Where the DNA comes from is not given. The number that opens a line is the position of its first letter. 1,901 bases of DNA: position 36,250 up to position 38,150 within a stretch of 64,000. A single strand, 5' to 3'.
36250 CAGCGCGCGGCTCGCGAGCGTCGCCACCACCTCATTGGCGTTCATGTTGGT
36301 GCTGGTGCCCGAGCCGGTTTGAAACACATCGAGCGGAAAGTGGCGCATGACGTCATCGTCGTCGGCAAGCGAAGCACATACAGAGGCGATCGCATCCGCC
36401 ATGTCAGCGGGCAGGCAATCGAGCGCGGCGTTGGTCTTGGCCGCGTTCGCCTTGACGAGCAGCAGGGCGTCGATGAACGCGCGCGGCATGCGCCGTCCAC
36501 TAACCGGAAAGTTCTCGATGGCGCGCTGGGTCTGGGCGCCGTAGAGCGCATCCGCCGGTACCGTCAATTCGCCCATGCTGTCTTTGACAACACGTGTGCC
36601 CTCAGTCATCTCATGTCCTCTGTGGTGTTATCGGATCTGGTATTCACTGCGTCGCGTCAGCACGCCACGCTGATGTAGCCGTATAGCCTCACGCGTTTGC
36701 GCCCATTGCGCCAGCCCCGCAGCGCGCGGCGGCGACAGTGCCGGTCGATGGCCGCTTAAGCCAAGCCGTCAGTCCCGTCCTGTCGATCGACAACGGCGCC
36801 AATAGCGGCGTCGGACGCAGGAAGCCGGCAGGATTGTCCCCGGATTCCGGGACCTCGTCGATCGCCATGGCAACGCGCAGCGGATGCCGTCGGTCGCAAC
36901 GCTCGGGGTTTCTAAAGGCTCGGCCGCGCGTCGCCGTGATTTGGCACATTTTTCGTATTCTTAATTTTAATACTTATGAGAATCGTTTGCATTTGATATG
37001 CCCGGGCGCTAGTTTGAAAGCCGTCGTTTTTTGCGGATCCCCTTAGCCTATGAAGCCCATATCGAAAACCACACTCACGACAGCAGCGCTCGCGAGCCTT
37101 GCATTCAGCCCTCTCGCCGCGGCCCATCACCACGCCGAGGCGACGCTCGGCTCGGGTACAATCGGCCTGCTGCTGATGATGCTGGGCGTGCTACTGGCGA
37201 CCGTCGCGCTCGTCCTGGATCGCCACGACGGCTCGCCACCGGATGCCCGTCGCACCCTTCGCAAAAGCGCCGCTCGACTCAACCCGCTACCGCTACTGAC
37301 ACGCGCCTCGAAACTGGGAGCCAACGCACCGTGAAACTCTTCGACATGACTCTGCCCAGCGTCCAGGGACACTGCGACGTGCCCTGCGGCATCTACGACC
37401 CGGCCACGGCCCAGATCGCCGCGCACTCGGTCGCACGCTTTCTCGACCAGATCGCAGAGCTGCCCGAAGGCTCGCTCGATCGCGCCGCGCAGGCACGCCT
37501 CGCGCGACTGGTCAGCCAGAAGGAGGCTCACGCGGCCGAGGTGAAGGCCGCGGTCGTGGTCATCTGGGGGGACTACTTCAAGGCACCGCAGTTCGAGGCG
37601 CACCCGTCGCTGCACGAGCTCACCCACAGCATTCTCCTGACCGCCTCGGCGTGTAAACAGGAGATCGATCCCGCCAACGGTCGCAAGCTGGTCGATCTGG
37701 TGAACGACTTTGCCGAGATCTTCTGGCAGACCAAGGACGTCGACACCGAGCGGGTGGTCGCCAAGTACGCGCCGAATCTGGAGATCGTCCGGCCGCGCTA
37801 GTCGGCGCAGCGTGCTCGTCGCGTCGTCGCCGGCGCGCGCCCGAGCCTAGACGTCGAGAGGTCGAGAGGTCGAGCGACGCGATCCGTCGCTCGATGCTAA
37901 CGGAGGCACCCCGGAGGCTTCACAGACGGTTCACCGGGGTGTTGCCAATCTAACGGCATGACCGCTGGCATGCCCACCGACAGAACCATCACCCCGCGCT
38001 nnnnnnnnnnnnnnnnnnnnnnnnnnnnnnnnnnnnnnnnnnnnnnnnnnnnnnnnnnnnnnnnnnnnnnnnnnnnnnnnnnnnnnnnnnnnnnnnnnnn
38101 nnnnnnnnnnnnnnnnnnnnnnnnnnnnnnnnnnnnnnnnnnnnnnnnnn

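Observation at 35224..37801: Fur-box-centred divergent fumC / nickel-SOD pair: an iron-sparing module built with NiSOD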

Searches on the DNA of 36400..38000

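Call 10: search_rna_families(source=window, start=36400, end=38000, threshold=evalue, max_evalue=1)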
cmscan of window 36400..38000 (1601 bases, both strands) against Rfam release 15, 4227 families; matches with E-value up to 1: 0.
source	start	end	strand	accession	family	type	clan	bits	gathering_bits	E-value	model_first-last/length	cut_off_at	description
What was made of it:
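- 36610..36940 (.): GC-rich (66-72%) part of the spacer with no recognised content. It may be a long fumC leader or a decayed gene. No Rfam match at E<=1 (call 10).
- Tried and rejected: Rfam at E<=1 over 36400-38000 found nothing (call 10).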

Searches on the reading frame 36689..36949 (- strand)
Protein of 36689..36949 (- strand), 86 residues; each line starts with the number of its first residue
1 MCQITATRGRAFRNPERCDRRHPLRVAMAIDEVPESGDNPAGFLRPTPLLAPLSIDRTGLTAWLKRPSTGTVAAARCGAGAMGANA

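Call 4: search_protein_families(library=pfam, proteins=[window:36689-36949:-], max_evalue=0.01)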
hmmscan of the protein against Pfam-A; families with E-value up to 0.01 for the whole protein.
window:36689-36949:- (86 aa): 0 families
